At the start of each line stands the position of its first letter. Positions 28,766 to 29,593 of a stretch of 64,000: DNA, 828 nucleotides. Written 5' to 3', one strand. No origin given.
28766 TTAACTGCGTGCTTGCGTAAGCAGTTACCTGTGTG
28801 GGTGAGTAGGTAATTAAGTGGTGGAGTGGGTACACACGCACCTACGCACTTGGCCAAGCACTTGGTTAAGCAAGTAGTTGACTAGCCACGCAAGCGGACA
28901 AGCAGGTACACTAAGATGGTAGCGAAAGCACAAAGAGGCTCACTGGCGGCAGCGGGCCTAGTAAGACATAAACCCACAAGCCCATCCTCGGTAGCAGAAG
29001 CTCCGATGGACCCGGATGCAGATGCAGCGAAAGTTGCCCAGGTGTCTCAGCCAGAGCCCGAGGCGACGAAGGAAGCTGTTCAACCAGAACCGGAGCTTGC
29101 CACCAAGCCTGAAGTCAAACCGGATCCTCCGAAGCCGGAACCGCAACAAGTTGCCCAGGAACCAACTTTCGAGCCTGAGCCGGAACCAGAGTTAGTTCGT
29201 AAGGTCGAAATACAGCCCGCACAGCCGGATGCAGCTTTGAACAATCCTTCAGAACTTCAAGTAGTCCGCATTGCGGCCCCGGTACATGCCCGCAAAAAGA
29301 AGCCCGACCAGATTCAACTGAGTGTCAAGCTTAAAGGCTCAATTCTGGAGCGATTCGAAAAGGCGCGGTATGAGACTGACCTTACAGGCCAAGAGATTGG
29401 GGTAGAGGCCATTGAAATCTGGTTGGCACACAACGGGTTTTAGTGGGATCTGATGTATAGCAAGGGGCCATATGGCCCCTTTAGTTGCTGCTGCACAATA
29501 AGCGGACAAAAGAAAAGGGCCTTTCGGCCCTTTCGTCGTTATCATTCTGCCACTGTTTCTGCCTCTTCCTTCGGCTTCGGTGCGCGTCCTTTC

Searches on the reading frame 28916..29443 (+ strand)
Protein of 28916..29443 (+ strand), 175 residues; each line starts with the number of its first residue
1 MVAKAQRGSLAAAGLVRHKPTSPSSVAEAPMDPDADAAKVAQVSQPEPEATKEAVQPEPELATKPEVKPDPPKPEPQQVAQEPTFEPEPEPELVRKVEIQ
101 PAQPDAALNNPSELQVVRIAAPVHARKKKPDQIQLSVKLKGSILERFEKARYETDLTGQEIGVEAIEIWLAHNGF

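Call 8: search_protein_families(library=pfam, proteins=[window:28916-29443:+], max_evalue=0.01)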
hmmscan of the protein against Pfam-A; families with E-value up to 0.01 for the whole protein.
window:28916-29443:+ (175 aa): 0 families

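Call 14: search_protein_families(library=phrogs, proteins=[window:28916-29443:+], max_evalue=0.001)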
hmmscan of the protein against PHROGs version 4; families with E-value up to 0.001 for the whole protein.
window:28916-29443:+ (175 aa): 0 families

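Call 17: find_homologous_proteins(query=window:28916-29443:+)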
Query window:28916-29443:+ (175 aa): 10 proteins with E <= 0.001 among 8000 candidates.
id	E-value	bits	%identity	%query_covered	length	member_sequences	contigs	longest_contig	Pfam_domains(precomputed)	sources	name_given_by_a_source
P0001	1.2e-83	297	100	83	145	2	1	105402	-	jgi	-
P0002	2.1e-81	290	84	100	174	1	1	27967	-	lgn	-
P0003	4.3e-63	230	74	100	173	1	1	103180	-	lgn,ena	-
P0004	6.6e-63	230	73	100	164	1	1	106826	-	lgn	-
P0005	9.2e-47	177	62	99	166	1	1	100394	-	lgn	-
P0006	3.5e-40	156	62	87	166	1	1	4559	-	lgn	-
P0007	4.8e-33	133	53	93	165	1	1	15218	-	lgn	-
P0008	3.3e-32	130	67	46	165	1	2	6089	-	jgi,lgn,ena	-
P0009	6.2e-21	93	52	52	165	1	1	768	-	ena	-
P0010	1.4e-16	79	42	93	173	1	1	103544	-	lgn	-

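Call 18: find_encoding_contigs(protein=P0003, flank=6000, max_places=2)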
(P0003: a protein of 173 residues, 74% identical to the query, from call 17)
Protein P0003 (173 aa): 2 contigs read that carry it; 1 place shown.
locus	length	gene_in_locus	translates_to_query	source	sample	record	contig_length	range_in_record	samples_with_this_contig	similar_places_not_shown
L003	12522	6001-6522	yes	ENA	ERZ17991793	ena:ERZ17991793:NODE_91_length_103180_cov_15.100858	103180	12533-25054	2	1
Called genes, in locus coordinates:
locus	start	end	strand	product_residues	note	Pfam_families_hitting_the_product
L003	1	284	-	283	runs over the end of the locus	-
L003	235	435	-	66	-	-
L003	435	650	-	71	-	-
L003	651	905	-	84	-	-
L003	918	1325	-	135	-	-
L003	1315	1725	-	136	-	-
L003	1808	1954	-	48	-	-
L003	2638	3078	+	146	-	PF22055:MvaT_DBD (weak)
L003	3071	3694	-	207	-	-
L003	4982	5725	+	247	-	PF01656:CbiA, PF02374:ArsA_ATPase, PF06564:CBP_BcsQ (faint), PF07015:VirC1, PF09140:MipZ (faint), PF10609:ParA, PF13614:AAA_31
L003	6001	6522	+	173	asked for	-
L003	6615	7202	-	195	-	PF13730:HTH_36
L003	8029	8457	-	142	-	-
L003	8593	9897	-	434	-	PF01145:Band_7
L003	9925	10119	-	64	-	-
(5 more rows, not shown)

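Call 19: find_encoding_contigs(protein=P0005, flank=6000, max_places=2)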
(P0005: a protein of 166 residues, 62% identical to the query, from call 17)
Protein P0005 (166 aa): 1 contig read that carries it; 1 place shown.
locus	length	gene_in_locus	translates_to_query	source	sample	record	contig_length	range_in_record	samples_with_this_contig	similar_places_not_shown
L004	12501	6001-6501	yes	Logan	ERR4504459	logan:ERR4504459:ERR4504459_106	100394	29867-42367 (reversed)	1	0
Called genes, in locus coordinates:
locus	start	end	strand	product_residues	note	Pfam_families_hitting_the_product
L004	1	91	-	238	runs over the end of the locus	-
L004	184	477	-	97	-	-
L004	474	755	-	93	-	-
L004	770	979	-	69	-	-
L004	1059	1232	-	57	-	-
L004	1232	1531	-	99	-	-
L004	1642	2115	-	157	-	-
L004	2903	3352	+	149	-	PF22055:MvaT_DBD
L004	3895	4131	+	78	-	-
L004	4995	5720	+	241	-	PF01656:CbiA, PF02374:ArsA_ATPase, PF07015:VirC1, PF09140:MipZ (faint), PF10609:ParA, PF13614:AAA_31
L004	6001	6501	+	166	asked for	-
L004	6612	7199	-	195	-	PF13730:HTH_36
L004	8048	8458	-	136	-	-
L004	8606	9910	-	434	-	PF01145:Band_7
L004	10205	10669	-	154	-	-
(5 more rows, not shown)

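Call 20: find_encoding_contigs(protein=P0010, flank=6000, max_places=2)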
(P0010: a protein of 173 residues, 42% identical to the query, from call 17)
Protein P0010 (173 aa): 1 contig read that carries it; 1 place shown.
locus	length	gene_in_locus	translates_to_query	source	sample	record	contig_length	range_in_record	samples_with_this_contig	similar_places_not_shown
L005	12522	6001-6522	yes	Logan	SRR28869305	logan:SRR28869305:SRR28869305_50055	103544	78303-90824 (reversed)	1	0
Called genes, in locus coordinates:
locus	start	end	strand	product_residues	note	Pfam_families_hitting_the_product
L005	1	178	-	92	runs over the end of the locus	-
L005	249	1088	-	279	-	-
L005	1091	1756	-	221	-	-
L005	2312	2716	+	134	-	PF22055:MvaT_DBD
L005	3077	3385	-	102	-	PF13744:HTH_37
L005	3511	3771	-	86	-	-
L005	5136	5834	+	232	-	PF01656:CbiA, PF02374:ArsA_ATPase, PF07015:VirC1 (weak), PF09140:MipZ (faint), PF10609:ParA (weak), PF13614:AAA_31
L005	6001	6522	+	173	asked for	-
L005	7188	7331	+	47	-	-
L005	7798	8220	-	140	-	-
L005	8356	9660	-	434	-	PF01145:Band_7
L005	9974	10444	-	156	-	-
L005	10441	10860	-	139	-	-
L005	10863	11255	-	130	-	-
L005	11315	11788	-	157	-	-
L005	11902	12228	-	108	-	-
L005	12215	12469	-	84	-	-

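Call 26: search_solved_structures(query=A1, max_evalue=10, show_alignments=3)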
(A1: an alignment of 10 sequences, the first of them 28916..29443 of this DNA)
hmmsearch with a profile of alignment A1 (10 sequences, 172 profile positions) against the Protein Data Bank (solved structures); distinct sequences matched with E-value up to 10: 1.
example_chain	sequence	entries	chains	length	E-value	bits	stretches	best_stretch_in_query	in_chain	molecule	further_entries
2l8n_A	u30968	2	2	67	0.22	15.1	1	1-64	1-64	Transcriptional repressor CytR | HTH-type transcriptional repressor CytR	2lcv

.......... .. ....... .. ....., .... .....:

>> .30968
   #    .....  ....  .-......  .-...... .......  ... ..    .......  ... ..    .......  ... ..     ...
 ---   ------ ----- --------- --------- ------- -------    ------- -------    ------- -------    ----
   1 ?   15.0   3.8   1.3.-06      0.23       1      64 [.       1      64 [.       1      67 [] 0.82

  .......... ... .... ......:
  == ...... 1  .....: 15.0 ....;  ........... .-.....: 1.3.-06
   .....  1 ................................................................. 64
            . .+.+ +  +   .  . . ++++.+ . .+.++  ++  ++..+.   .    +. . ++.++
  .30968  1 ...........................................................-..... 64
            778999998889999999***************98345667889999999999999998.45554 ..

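Call 31: predict_structure(alignment_id=A1)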
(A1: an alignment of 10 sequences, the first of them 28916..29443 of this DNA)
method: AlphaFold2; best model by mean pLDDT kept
length: 175 residues; sequences in the alignment: 10
mean_pLDDT: 59.5   pTM: 0.24
mean pLDDT of the five models: 59.5, 54.5, 52.9, 50.8, 50.6
residues with pLDDT >= 90: 0; 70-90: 46; 50-70: 85; < 50: 44
segments of 3 or more residues with pLDDT < 50: 1-3, 42-71, 73-75, 77-82
pLDDT, mean of each block of 10 residues (from residue 1): 55 60 60 57 42 39 42 49 54 61 61 58 73 76 76 73 71 68
secondary structure, 60 per line:
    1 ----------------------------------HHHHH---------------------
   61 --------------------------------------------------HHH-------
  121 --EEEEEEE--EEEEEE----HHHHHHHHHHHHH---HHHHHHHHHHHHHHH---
elements in order: H35-39 E123-129 E132-137 H142-154 H158-172

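Call 32: find_encoding_contigs(protein=P0002, flank=6000, max_places=2)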
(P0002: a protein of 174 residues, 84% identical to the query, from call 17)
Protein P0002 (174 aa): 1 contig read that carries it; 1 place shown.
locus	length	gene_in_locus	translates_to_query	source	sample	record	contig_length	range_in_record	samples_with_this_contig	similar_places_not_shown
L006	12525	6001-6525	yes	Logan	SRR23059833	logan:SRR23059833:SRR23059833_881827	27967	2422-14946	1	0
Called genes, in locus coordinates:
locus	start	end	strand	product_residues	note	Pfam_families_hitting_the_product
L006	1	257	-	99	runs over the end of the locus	-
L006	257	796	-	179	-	-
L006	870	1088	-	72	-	-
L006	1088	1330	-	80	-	-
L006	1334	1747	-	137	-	-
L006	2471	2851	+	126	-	PF22055:MvaT_DBD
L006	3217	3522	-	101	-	PF13744:HTH_37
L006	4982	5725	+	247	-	PF01656:CbiA, PF02374:ArsA_ATPase, PF07015:VirC1, PF09140:MipZ (faint), PF10609:ParA (weak), PF13614:AAA_31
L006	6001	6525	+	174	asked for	-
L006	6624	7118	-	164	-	PF05732:RepL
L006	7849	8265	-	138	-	-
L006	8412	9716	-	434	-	PF01145:Band_7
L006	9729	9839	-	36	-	-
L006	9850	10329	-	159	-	-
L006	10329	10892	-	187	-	-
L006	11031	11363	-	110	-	-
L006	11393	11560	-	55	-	-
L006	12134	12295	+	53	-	-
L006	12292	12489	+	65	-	-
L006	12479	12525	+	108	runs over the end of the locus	-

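Call 33: find_encoding_contigs(protein=P0004, flank=6000, max_places=2)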
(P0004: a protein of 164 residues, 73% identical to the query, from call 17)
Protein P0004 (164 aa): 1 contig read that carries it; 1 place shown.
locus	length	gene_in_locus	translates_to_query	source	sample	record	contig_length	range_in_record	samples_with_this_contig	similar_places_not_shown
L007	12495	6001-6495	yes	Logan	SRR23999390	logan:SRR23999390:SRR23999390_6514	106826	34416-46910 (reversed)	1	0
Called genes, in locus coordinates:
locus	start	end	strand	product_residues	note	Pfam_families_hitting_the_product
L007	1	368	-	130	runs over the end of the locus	-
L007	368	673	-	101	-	-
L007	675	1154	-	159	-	-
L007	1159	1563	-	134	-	-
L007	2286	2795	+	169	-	PF22055:MvaT_DBD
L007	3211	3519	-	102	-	PF13744:HTH_37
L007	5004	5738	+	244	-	PF01656:CbiA, PF02374:ArsA_ATPase, PF07015:VirC1, PF09140:MipZ (faint), PF10609:ParA (weak), PF13614:AAA_31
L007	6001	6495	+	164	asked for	-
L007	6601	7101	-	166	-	-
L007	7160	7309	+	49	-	-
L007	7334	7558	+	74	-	-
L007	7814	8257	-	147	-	-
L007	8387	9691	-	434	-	PF01145:Band_7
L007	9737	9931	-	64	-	-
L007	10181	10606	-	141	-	-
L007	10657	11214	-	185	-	-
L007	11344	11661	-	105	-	-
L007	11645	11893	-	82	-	-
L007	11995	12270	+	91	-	-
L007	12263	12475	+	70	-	-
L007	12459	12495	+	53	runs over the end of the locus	-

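Call 37: fold_search(model_id=the predicted structure, library=pdb)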
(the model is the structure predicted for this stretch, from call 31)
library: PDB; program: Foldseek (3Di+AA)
matches with E <= 10: 30; with E <= 0.001: 0
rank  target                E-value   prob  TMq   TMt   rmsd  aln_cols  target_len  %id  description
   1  5y6p_dy               2.3e+00  0.04  0.10  0.07  15.8        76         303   20  Structure of the phycobilisome from the red alga Griffithsia pacifica (released 2017-11-15)
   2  3blx_O                3.6e+00  0.09  0.12  0.07   6.1        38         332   13  Yeast Isocitrate Dehydrogenase (Apo Form) (released 2008-02-05)
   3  3blx_I                3.6e+00  0.09  0.12  0.07   6.1        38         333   13  Yeast Isocitrate Dehydrogenase (Apo Form) (released 2008-02-05)
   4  3blx_G                3.6e+00  0.09  0.12  0.07   6.1        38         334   13  Yeast Isocitrate Dehydrogenase (Apo Form) (released 2008-02-05)
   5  3blx_A                3.6e+00  0.09  0.12  0.07   6.1        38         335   13  Yeast Isocitrate Dehydrogenase (Apo Form) (released 2008-02-05)
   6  3blx_C                5.8e+00  0.07  0.12  0.07   6.1        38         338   13  Yeast Isocitrate Dehydrogenase (Apo Form) (released 2008-02-05)
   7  3blx_E                5.8e+00  0.07  0.12  0.07   6.1        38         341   13  Yeast Isocitrate Dehydrogenase (Apo Form) (released 2008-02-05)
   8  3cjl_A                5.8e+00  0.06  0.18  0.29   6.0        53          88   13  Crystal structure of a protein of unknown function (eca1910) from pectobacterium atrosepticum scri1043 at 2.20 A resol (released 2008-04-01)
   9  3ic3_A                5.8e+00  0.03  0.12  0.21  16.4        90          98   14  Structure of a putative pyruvate dehydrogenase from the photosynthetic bacterium Rhodopseudomonas palustrus CGA009 (released 2009-09-22)
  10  8ova_A3               6.2e+00  0.03  0.11  0.08  24.0        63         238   16  CRYO-EM STRUCTURE OF TRYPANOSOMA BRUCEI PROCYCLIC FORM 80S RIBOSOME : PARENTAL STRAIN (released 2023-11-29)
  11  8a98_SG               6.6e+00  0.02  0.11  0.09  24.8        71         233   11  CRYO-EM STRUCTURE OF LEISHMANIA MAJOR 80S RIBOSOME : snoRNA MUTANT (released 2023-10-11)
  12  5cfr_A                7.0e+00  0.05  0.12  0.12   8.7        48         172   10  Crystal structure of anemone STING (Nematostella vectensis) in apo 'unrotated' closed conformation (released 2015-08-26)
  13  3b1s_F                7.0e+00  0.03  0.11  0.17   9.7        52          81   10  Crystal structure of the cytoplasmic domain of FlhB from Aquifex aeolicus (released 2012-07-11)
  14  8rxx_SG               7.0e+00  0.03  0.09  0.07  22.7        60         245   13  CRYO-EM STRUCTURE OF LEISHMANIA MAJOR 80S RIBOSOME WITH A/P/E-site tRNA AND mRNA : LM32Cs3H1 sKO STRAIN (released 2024-05-15)
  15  6sln_B                7.5e+00  0.05  0.11  0.03   5.5        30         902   27  Structure of the RagAB peptide transporter (released 2020-05-20)
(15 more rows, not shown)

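Call 49: find_related_loci(query=A1, collection=genome_contigs, flank=3000)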
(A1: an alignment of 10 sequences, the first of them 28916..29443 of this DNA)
Query A1 (175 aa) in genome_contigs; peptide patterns used: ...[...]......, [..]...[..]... (x = any residue, [..] = any of these).
59 stretches matched a pattern, but none encodes a relative of the query by tblastn (E <= 1e-3).

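Call 50: find_related_loci(query=A1, collection=viral_contigs, flank=3000)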
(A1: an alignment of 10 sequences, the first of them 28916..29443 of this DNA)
Query A1 (175 aa) in viral_contigs; peptide patterns used: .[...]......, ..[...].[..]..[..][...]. (x = any residue, [..] = any of these).
29 stretches matched a pattern, but none encodes a relative of the query by tblastn (E <= 1e-3).

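Call 63: find_encoding_contigs(protein=P0001, flank=3000, max_places=2)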
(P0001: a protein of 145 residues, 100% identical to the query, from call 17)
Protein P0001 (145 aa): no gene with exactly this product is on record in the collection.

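Call 64: find_encoding_contigs(protein=P0007, flank=6000, max_places=2)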
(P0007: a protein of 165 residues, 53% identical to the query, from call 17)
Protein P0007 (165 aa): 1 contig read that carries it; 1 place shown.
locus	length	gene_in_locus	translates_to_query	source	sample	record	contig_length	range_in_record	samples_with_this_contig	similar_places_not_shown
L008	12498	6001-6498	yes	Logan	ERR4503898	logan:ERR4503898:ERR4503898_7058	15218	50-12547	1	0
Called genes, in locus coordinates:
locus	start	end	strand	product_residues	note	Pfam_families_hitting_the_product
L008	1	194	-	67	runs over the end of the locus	-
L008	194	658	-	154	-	-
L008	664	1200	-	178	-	-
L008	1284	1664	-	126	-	-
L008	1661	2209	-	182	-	-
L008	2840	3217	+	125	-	PF22055:MvaT_DBD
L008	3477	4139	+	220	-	-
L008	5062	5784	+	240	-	PF00448:SRP54 (weak), PF01656:CbiA, PF02374:ArsA_ATPase, PF07015:VirC1 (weak), PF10609:ParA (weak), PF13614:AAA_31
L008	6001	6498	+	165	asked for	-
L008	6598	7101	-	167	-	PF05732:RepL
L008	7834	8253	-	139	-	-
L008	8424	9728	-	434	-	PF01145:Band_7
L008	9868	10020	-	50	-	-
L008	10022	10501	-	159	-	-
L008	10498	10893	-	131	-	-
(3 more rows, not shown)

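Call 65: find_encoding_contigs(protein=P0008, flank=6000, max_places=2)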
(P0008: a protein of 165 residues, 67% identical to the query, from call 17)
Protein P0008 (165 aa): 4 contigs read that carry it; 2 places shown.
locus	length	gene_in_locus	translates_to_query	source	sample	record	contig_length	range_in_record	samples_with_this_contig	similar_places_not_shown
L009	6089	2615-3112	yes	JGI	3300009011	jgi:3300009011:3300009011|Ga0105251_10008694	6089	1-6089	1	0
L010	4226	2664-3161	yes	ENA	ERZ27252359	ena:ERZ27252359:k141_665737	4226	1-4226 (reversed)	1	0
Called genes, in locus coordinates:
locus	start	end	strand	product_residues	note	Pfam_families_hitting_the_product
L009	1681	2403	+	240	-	PF00448:SRP54 (weak), PF01656:CbiA, PF02374:ArsA_ATPase, PF07015:VirC1, PF10609:ParA, PF13614:AAA_31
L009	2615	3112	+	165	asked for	-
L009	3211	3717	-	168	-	PF05732:RepL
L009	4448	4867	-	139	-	-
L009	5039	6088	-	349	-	?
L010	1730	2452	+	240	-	PF00448:SRP54 (weak), PF01656:CbiA, PF02374:ArsA_ATPase, PF07015:VirC1, PF10609:ParA, PF13614:AAA_31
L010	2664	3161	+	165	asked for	-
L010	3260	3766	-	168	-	PF05732:RepL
